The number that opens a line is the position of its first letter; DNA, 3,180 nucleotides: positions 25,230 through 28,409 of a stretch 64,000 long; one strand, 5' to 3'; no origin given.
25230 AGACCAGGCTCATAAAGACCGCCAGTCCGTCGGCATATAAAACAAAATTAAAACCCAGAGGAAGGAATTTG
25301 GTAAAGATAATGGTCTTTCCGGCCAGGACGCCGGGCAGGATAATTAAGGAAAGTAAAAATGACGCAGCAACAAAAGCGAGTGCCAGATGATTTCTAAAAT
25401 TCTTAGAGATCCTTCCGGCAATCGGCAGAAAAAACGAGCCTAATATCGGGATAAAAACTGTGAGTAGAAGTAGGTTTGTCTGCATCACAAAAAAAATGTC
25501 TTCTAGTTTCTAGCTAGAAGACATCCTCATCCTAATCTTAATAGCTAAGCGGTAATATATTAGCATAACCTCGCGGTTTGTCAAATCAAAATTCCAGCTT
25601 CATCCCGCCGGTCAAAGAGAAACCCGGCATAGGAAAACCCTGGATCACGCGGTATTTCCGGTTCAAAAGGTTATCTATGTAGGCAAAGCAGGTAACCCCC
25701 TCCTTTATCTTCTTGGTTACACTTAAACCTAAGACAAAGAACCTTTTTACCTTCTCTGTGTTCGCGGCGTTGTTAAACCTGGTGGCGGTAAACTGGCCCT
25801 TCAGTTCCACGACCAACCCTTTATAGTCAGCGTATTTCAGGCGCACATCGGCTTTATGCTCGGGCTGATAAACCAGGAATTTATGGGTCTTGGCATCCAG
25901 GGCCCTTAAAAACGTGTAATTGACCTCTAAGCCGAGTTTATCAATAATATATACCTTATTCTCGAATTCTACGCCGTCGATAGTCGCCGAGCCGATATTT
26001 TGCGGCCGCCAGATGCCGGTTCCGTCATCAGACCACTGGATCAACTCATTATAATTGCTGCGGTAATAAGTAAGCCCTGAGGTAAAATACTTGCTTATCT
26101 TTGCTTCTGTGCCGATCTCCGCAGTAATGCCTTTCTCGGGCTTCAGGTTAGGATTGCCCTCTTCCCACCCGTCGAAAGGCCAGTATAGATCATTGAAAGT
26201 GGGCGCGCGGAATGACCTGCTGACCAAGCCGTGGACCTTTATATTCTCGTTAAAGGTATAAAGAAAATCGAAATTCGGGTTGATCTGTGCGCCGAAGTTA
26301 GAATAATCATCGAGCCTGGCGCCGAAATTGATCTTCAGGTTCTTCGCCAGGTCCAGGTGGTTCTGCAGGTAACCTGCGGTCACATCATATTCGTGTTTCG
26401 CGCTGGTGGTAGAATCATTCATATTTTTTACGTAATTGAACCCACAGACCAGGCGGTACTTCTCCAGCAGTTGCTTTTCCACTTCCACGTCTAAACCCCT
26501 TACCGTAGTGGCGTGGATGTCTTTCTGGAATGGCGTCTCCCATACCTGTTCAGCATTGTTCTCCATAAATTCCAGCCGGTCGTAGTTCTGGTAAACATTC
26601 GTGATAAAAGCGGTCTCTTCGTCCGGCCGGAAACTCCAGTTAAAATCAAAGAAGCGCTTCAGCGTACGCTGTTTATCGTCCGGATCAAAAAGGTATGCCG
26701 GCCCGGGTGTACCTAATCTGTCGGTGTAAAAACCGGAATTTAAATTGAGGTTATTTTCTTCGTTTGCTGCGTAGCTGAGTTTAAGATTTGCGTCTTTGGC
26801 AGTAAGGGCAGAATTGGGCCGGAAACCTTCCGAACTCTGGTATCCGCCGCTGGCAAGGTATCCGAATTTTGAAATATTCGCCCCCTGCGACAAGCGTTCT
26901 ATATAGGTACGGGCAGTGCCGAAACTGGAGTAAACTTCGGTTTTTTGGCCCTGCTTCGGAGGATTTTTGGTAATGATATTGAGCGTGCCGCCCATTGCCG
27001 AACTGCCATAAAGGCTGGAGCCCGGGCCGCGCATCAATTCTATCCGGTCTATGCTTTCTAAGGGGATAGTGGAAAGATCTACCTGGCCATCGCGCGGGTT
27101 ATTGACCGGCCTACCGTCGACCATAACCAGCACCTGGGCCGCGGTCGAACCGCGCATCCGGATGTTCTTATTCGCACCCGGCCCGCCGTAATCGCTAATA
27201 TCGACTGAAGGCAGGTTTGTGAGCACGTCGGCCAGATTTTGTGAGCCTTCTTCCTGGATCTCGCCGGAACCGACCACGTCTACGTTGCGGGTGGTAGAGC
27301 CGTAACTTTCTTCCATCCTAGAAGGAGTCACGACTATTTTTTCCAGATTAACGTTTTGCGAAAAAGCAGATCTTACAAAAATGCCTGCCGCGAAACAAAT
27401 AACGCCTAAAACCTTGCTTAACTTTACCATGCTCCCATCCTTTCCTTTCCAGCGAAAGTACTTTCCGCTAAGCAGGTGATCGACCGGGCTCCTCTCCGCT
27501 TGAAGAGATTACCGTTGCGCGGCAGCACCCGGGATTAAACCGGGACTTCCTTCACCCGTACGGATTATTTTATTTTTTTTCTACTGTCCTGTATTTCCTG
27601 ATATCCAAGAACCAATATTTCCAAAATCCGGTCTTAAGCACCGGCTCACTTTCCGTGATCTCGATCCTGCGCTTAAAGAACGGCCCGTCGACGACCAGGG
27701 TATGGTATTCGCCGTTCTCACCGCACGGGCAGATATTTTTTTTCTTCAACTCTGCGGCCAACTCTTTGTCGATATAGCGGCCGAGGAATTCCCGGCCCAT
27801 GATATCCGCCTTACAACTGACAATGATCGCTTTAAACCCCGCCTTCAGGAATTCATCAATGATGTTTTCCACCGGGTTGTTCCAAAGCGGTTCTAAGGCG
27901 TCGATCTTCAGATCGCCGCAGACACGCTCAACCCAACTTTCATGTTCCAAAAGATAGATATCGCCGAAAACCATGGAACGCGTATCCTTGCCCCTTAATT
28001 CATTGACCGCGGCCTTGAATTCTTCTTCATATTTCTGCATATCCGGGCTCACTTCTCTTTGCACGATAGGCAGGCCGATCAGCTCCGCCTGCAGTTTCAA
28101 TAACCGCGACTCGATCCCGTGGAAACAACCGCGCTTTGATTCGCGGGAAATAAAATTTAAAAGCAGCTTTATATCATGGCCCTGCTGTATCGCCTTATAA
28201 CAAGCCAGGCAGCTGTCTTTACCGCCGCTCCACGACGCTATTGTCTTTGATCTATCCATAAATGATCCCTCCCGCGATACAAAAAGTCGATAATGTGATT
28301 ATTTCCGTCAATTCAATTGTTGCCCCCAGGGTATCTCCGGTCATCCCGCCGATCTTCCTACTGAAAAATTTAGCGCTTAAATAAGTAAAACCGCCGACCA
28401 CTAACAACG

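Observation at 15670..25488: Complex-I-like gene set built around a genuine [NiFe] hydrogenase catalytic subunit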

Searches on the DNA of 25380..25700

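Call 79: search_rna_families(source=window, start=25380, end=25700, threshold=evalue, max_evalue=1)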
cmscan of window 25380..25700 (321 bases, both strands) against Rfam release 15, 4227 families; matches with E-value up to 1: 1.
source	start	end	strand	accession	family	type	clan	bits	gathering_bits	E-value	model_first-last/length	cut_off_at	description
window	25486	25548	-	RF04319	BTncRNA_FopS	Gene; sRNA;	-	21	56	0.5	16-71/71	no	Bacteroidetes FopS (family of paralogous sRNAs)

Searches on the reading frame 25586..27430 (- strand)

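Call 5: search_protein_families(library=pfam, proteins=[window:25586-27430:-], max_evalue=0.01)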
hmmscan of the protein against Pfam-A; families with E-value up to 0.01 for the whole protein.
window:25586-27430:- (614 aa): 2 families
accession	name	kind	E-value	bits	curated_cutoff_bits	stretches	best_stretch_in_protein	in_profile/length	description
PF00593.30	TonB_dep_Rec_b-barrel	-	1.5e-42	147.4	27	1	196-588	42-436/436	TonB dependent receptor-like, beta-barrel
PF07715.20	Plug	-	6.6e-28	97.8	23.9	1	45-149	4-107/107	TonB-dependent Receptor Plug Domain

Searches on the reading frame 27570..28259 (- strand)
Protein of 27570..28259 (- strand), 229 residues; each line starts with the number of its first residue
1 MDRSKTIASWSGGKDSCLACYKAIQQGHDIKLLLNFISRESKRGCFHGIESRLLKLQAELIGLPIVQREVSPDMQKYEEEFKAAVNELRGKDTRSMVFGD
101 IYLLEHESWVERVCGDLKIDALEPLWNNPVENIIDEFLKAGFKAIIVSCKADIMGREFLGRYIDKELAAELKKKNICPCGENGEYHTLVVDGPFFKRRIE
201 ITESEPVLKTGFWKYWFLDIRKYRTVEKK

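Call 5: search_protein_families(library=pfam, proteins=[window:27570-28259:-], max_evalue=0.01)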
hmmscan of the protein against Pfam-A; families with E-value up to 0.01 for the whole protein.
window:27570-28259:- (229 aa): 1 family
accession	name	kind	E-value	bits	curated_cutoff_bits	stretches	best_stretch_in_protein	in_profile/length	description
PF01902.24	Diphthami_syn_2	-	3.6e-56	190.6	23.2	1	5-224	2-218/219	Diphthamide synthase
